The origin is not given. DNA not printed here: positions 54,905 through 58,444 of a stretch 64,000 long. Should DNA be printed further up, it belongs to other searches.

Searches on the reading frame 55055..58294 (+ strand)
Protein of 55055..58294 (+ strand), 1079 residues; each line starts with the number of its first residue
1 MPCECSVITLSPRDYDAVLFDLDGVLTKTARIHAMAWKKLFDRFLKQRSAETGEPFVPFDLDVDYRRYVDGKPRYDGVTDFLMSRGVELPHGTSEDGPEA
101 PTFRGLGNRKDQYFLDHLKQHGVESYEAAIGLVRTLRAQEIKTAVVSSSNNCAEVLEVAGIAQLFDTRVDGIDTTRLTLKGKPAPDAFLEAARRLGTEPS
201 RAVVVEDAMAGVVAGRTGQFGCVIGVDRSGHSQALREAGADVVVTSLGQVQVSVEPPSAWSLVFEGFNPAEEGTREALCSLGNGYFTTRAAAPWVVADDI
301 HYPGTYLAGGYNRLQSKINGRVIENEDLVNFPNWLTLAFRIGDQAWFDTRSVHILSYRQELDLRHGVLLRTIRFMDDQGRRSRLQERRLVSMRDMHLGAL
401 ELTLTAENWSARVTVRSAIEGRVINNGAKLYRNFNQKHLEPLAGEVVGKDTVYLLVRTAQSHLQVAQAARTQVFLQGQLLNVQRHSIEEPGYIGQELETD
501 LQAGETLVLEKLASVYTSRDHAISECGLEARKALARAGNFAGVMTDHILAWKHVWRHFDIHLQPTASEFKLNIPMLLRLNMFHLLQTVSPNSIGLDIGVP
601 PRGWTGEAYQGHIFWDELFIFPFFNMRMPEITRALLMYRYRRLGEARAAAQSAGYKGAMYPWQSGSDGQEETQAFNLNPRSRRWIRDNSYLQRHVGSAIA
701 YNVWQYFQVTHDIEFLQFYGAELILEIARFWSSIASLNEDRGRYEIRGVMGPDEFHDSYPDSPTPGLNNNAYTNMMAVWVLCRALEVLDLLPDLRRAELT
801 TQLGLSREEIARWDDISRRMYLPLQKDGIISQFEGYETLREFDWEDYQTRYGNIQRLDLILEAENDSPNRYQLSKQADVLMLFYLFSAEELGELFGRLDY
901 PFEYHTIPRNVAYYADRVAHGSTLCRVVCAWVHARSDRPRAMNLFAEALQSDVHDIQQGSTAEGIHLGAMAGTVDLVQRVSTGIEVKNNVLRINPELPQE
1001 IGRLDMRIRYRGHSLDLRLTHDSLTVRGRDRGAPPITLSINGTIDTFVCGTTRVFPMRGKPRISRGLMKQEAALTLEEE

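Call 72: search_protein_families(library=pfam, proteins=[window:55055-58294:+], max_evalue=0.0001)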
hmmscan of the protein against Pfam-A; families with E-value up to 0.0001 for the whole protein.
window:55055-58294:+ (1079 aa): 5 families
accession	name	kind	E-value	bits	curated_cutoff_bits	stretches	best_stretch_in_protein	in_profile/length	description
PF03632.21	Glyco_hydro_65m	-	4.3e-129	431.2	27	1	578-974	1-370/371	Glycosyl hydrolase family 65 central catalytic domain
PF03636.21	Glyco_hydro_65N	-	3.5e-70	236.7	26.6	1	265-519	3-233/233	Glycosyl hydrolase family 65, N-terminal domain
PF00702.32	Hydrolase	-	1.3e-21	78.3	26.4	1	15-216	1-188/191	haloacid dehalogenase-like hydrolase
PF13419.12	HAD_2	-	2.9e-15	57.3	23.8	1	18-216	1-169/178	Haloacid dehalogenase-like hydrolase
PF03633.20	Glyco_hydro_65C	-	3.2e-12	46.5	22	1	985-1042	2-57/62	Glycosyl hydrolase family 65, C-terminal domain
